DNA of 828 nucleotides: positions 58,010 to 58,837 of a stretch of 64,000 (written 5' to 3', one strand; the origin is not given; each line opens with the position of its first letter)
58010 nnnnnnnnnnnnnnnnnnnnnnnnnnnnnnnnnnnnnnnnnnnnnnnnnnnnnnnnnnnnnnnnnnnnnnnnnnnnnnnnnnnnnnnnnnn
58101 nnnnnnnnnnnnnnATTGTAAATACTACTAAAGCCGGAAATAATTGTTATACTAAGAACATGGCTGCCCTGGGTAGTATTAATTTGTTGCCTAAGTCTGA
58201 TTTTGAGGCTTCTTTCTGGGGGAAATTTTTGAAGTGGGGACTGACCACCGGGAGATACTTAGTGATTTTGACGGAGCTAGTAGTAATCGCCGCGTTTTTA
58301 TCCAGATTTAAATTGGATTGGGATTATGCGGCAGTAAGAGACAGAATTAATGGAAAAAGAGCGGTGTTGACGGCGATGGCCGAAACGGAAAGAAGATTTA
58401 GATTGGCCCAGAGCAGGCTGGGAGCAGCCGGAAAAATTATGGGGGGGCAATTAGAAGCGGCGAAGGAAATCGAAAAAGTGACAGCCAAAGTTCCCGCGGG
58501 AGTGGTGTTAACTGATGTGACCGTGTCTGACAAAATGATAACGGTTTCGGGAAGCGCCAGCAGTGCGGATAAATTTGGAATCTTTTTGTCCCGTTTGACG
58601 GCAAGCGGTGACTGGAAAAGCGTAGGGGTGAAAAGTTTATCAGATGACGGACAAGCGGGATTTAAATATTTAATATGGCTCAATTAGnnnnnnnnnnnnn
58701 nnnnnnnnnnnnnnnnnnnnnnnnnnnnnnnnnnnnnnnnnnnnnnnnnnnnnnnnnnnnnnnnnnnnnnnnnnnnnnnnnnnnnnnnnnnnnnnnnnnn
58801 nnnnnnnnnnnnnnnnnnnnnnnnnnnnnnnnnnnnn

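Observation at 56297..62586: Pilus/adhesin locus: pilin-like gene followed by PilN-like, PilO-like and four surface proteins, without a motor or platform in the window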

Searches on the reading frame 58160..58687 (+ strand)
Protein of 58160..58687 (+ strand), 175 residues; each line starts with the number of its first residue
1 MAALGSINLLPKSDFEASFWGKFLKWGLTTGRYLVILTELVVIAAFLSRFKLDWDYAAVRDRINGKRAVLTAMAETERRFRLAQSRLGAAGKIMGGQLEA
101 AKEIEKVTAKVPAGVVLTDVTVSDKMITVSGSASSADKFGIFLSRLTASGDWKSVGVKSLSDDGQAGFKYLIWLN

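Call 3: search_protein_families(library=pfam, proteins=[window:58160-58687:+], max_evalue=1)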
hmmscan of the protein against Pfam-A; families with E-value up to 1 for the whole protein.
window:58160-58687:+ (175 aa): 3 families
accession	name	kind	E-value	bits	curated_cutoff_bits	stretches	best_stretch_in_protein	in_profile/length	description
PF05137.18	PilN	-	8.5e-07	29.4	22.8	1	106-164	5-63/78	Fimbrial assembly protein (PilN)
PF07949.17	YbbR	-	0.052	14.3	22.3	1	106-138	7-39/81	YbbR-like protein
PF16346.12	GH32_BT1760-like_C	-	0.054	13.9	31.4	1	112-161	43-92/176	GH32, BT1760-like, C-terminal domain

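Call 4: search_protein_families(library=ncbifam, proteins=[window:58160-58687:+], max_evalue=1)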
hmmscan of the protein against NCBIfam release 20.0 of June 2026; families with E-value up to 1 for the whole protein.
window:58160-58687:+ (175 aa): 1 family
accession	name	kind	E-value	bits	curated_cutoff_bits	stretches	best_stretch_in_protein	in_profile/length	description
NF051441.1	BisHyethTerphBdeA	equivalog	0.048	12.9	520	1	76-122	159-207/305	bis(hydroxyethyl) terephthalate hydrolase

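Call 10: find_encoding_contigs(protein=window:58160-58687:+, flank=10000, max_places=10)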
Protein window:58160-58687:+ (175 aa): 11 contigs read that carry it; 7 places shown.
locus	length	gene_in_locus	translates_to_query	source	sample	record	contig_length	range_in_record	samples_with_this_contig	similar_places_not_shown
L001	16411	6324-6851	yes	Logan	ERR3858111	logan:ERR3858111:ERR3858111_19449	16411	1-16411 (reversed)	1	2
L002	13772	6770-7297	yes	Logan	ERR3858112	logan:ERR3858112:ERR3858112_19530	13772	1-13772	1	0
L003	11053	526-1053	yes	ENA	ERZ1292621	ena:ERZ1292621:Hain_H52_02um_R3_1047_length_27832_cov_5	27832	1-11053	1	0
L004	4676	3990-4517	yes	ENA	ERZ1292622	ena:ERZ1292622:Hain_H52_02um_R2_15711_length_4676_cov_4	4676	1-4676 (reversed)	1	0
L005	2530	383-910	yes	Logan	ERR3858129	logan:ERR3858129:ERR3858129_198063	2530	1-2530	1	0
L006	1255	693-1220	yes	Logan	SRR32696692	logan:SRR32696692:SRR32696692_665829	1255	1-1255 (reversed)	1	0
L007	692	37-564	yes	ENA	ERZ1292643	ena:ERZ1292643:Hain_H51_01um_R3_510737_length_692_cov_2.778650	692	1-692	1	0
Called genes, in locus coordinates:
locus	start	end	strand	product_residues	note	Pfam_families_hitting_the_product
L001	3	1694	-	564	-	?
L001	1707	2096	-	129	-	-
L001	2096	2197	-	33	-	-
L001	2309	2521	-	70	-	-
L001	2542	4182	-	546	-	PF03023:MurJ, PF01943:Polysacc_synt (weak)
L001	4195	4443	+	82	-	PF01649:Ribosomal_S20p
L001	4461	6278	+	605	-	-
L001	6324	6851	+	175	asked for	PF05137:PilN (weak)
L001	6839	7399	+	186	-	-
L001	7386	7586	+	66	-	-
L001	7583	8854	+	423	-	PF16656:Pur_ac_phosph_N (weak), PF13620:CarboxypepD_reg (faint), PF19077:Big_13 (weak)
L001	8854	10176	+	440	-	-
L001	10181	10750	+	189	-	-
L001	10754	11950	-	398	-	PF02366:PMT, PF13231:PMT_2, PF16192:PMT_4TMC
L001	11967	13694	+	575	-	-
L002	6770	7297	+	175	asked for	PF05137:PilN (weak)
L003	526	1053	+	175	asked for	PF05137:PilN (weak)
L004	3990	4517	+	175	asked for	PF05137:PilN (weak)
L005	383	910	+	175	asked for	PF05137:PilN (weak)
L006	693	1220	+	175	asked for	PF05137:PilN (weak)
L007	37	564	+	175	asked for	PF05137:PilN (weak)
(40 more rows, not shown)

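Call 11: find_homologous_proteins(query=window:58160-58687:+)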
Query window:58160-58687:+ (175 aa): 69 proteins with E <= 0.001 among 459 candidates.
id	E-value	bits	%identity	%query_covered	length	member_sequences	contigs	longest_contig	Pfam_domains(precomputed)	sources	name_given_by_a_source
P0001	5.2e-105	366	99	100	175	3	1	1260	PF05137.19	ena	-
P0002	1.0e-94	333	89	100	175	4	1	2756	PF05137.19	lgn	-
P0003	2.5e-93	328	89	100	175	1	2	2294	PF05137.19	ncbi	-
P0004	1.5e-90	319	85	100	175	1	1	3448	PF05137.19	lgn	-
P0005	4.7e-82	292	83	98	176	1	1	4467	PF05137.19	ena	-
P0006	1.5e-62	228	75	85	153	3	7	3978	PF05137.19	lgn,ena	-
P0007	3.3e-57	211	63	96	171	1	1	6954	PF05137.19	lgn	-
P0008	1.8e-53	199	59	96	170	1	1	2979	PF05137.19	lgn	-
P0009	3.1e-53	198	58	94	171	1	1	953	PF05137.19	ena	-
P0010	1.1e-51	193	57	97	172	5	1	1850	PF05137.19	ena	-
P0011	5.0e-51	191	55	94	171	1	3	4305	PF05137.19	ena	-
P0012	5.7e-51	191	61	97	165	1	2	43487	-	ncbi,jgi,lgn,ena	-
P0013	1.1e-49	186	58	97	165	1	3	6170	-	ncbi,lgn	-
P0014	1.9e-49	186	57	97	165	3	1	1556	-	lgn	-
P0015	7.2e-48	181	56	98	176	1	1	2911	PF05137.19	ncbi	-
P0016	1.7e-46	176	51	100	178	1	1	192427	-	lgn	-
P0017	1.4e-45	173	52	98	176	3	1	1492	PF05137.19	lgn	-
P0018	6.8e-45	171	50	94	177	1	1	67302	PF05137.19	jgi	jgi:hypothetical protein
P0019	5.8e-44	168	53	93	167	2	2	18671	PF05137.19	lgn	-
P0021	9.5e-41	157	48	99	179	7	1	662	PF05137.19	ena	-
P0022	8.4e-40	154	46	97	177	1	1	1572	PF05137.19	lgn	-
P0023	9.6e-40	154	54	80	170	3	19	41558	PF05137.19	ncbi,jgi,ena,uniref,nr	ncbi:MAG: hypothetical protein UU42_C0006G0017 [Candidatus Woesebacteria bacterium GW2011_GWA1_41_13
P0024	2.3e-39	153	51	82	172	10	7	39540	PF05137.19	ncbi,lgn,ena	ncbi:MAG: PilN domain-containing protein [Patescibacteria group bacterium]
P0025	2.8e-39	153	49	94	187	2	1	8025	PF05137.19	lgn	-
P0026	4.4e-39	152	46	94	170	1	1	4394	PF05137.19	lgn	-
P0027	4.4e-37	145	44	94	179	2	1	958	PF05137.19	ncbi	-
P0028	1.1e-36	144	46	94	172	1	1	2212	PF05137.19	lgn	-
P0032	9.8e-34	135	43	94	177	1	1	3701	PF05137.19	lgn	-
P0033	2.4e-33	133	43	94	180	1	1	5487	PF05137.19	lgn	-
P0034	2.8e-33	133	43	98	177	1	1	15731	PF05137.19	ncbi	-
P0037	7.9e-32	128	41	100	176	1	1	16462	PF05137.19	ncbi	-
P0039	2.5e-31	127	41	91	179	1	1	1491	PF05137.19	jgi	jgi:hypothetical protein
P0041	2.9e-29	120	42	94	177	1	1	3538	PF05137.19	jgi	jgi:hypothetical protein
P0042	1.4e-28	118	38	96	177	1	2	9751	PF05137.19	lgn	-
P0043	3.6e-28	117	38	98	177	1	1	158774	PF05137.19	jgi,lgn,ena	-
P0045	4.2e-28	116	39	97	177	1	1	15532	PF05137.19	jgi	jgi:hypothetical protein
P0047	3.2e-25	107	36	93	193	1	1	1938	PF05137.19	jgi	-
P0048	5.3e-25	106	35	93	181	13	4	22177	PF05137.19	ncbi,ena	-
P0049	1.1e-24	105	36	93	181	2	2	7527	PF05137.19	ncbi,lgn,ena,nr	ncbi:MAG: Uncharacterized protein LiPW31_121 [Microgenomates group bacterium LiPW_31]|nr:MAG: Unchar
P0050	1.3e-21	95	33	97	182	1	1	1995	PF05137.19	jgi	-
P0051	4.6e-21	93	35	83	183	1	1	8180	PF05137.19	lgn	-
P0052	1.8e-19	88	33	96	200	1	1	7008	PF05137.19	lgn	-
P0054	1.1e-18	86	37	98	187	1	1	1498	PF05137.19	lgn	-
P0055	1.4e-18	85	37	91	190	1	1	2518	PF05137.19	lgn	-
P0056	2.6e-18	84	33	92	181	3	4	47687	PF05137.19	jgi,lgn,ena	jgi:Tfp pilus assembly protein PilN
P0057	3.7e-18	84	34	92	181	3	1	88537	PF05137.19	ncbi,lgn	-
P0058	6.2e-18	83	36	91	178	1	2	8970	PF05137.19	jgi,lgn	jgi:Tfp pilus assembly protein PilN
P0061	6.2e-16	77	32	91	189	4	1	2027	PF05137.19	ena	-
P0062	7.7e-16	76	36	72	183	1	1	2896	PF05137.19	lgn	-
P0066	5.1e-13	67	28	87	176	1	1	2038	PF05137.19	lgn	-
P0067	3.3e-11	61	28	94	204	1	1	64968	-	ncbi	-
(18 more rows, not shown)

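Call 12: find_encoding_contigs(protein=P0016, flank=10000, max_places=1)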
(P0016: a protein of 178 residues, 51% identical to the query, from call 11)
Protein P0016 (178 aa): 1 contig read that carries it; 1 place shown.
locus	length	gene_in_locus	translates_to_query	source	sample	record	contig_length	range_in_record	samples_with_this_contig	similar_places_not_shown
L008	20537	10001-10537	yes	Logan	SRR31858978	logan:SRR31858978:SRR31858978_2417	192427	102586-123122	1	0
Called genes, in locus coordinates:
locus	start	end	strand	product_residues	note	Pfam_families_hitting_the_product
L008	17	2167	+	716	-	-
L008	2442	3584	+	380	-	PF01637:ATPase_2 (faint), PF13173:AAA_14, PF13401:AAA_22 (faint), PF13635:DUF4143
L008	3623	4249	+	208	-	PF04402:SIMPL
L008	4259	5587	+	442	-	PF01229:Glyco_hydro_39, PF11790:Glyco_hydro_cc (weak)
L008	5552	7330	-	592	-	PF00009:GTP_EFTU, PF01926:MMR_HSR1 (faint), PF03144:GTP_EFTU_D2 (weak), PF00679:EFG_C, PF06421:LepA_C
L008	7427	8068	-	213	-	PF12686:DUF3800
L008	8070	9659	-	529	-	PF03023:MurJ, PF01943:Polysacc_synt (weak), PF13440:Polysacc_synt_3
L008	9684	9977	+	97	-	PF01649:Ribosomal_S20p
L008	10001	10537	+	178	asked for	-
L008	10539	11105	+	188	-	PF04350:PilO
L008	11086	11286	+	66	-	-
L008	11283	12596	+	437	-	PF00041:fn3 (weak), PF16656:Pur_ac_phosph_N, PF19077:Big_13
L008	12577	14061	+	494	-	-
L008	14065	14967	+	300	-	-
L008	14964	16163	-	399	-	PF02366:PMT, PF13231:PMT_2, PF16192:PMT_4TMC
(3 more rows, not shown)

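Call 13: find_encoding_contigs(protein=P0043, flank=10000, max_places=1)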
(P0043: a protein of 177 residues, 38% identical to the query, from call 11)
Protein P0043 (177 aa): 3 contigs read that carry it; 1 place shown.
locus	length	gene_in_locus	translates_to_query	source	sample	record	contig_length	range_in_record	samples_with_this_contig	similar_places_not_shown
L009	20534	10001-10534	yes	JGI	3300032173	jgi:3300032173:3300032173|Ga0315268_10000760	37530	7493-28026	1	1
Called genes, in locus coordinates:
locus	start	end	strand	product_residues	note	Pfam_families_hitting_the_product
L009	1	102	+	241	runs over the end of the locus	PF00557:Peptidase_M24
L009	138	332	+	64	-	PF01176:eIF-1a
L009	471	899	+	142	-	PF00416:Ribosomal_S13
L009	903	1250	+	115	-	PF00411:Ribosomal_S11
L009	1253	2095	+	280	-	PF10672:Methyltrans_SAM, PF03602:Cons_hypoth95 (weak)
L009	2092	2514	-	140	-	PF22091:DUF6941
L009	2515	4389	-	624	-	PF00012:HSP70, PF06723:MreB_Mbl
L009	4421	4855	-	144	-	PF01025:GrpE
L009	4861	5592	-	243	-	PF01628:HrcA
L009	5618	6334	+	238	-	-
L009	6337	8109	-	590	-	PF00009:GTP_EFTU, PF00679:EFG_C, PF06421:LepA_C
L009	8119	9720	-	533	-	PF03023:MurJ, PF13440:Polysacc_synt_3 (weak)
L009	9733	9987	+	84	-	PF01649:Ribosomal_S20p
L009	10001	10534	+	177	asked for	PF05137:PilN (weak)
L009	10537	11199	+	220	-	-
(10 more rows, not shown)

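Call 14: find_encoding_contigs(protein=P0057, flank=10000, max_places=1)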
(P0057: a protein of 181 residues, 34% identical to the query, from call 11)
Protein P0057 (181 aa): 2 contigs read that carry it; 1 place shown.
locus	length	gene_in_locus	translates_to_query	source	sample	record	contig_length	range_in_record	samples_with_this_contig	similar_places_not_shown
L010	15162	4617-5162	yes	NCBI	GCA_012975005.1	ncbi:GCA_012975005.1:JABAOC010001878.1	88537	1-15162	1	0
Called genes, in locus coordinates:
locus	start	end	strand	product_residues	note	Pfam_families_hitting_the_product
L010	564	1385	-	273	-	PF00679:EFG_C, PF06421:LepA_C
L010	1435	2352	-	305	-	-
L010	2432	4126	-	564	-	PF03023:MurJ, PF01943:Polysacc_synt, PF01554:MatE (weak)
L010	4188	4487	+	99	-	PF01649:Ribosomal_S20p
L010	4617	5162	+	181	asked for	PF05137:PilN (faint)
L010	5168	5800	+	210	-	-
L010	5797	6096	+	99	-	-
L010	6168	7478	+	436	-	PF00041:fn3, PF16656:Pur_ac_phosph_N, PF13620:CarboxypepD_reg (faint), PF17936:Big_6 (faint), PF19077:Big_13 (weak)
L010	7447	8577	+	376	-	-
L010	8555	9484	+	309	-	PF13424:TPR_12 (faint), PF13428:TPR_14 (faint), PF13431:TPR_17 (faint), PF14559:TPR_19 (faint), PF23914:TPR_CcmH_CycH (weak), PF07719:TPR_2 (weak), PF13181:TPR_8 (weak), PF13414:TPR_11, +2 more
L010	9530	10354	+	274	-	-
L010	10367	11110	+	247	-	-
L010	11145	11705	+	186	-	-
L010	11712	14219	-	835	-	PF02366:PMT, PF13231:PMT_2, PF16192:PMT_4TMC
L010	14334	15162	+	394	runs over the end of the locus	-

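Call 15: find_encoding_contigs(protein=P0067, flank=10000, max_places=1)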
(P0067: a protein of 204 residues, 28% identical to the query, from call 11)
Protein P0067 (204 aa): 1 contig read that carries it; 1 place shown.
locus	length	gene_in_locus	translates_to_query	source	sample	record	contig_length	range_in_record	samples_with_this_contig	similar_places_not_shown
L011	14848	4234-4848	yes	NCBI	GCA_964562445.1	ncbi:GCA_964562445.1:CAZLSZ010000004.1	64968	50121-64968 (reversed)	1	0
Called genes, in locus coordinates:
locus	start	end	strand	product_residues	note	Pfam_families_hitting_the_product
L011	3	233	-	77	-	?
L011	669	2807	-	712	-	PF00009:GTP_EFTU, PF22042:EF-G_D2, PF03144:GTP_EFTU_D2, PF14492:EFG_III, PF16658:RF3_C, PF03764:EFG_IV, PF00679:EFG_C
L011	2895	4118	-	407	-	-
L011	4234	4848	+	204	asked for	-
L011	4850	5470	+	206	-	PF04350:PilO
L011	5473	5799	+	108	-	-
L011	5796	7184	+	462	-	PF00041:fn3 (weak), PF16656:Pur_ac_phosph_N, PF19077:Big_13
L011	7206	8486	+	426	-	PF00070:Pyr_redox (faint), PF00890:FAD_binding_2 (weak), PF01266:DAO, PF01593:Amino_oxidase, PF01946:Thi4 (weak), PF03486:HI0933_like (faint), PF07992:Pyr_redox_2 (weak), PF13450:NAD_binding_8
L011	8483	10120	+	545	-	PF13231:PMT_2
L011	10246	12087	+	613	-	-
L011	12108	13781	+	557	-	PF13231:PMT_2 (weak)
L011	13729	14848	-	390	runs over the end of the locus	PF13439:Glyco_transf_4, PF13579:Glyco_trans_4_4 (weak), PF20706:GT4-conflict, PF00534:Glycos_transf_1, PF13692:Glyco_trans_1_4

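Call 18: search_solved_structures(query=A1, max_evalue=10, show_alignments=2)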
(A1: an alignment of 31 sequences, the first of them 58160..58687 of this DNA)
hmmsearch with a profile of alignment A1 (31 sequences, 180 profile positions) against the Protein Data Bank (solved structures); distinct sequences matched with E-value up to 10: 7.
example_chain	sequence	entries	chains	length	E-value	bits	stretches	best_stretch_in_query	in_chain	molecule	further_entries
3jc8_Na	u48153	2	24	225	4.8e-07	33.1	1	58-148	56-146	PilN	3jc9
4aj5_A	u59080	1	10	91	0.15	15.2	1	73-154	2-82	SPINDLE AND KINETOCHORE-ASSOCIATED PROTEIN 1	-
4s1x_A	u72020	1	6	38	0.37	13.9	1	62-93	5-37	Truncated hemagglutinin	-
5kiz_A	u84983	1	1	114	0.59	13.3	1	46-65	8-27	Endothelial PAS domain-containing protein 1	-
4oxm_A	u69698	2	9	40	0.68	13.1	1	62-94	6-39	HA2-Del | Hemagglutinin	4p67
3h7x_A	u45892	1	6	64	0.77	12.9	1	56-106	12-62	Adhesin yadA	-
8p0s_A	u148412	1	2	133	1.3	12.1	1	49-99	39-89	Rho-associated protein kinase 1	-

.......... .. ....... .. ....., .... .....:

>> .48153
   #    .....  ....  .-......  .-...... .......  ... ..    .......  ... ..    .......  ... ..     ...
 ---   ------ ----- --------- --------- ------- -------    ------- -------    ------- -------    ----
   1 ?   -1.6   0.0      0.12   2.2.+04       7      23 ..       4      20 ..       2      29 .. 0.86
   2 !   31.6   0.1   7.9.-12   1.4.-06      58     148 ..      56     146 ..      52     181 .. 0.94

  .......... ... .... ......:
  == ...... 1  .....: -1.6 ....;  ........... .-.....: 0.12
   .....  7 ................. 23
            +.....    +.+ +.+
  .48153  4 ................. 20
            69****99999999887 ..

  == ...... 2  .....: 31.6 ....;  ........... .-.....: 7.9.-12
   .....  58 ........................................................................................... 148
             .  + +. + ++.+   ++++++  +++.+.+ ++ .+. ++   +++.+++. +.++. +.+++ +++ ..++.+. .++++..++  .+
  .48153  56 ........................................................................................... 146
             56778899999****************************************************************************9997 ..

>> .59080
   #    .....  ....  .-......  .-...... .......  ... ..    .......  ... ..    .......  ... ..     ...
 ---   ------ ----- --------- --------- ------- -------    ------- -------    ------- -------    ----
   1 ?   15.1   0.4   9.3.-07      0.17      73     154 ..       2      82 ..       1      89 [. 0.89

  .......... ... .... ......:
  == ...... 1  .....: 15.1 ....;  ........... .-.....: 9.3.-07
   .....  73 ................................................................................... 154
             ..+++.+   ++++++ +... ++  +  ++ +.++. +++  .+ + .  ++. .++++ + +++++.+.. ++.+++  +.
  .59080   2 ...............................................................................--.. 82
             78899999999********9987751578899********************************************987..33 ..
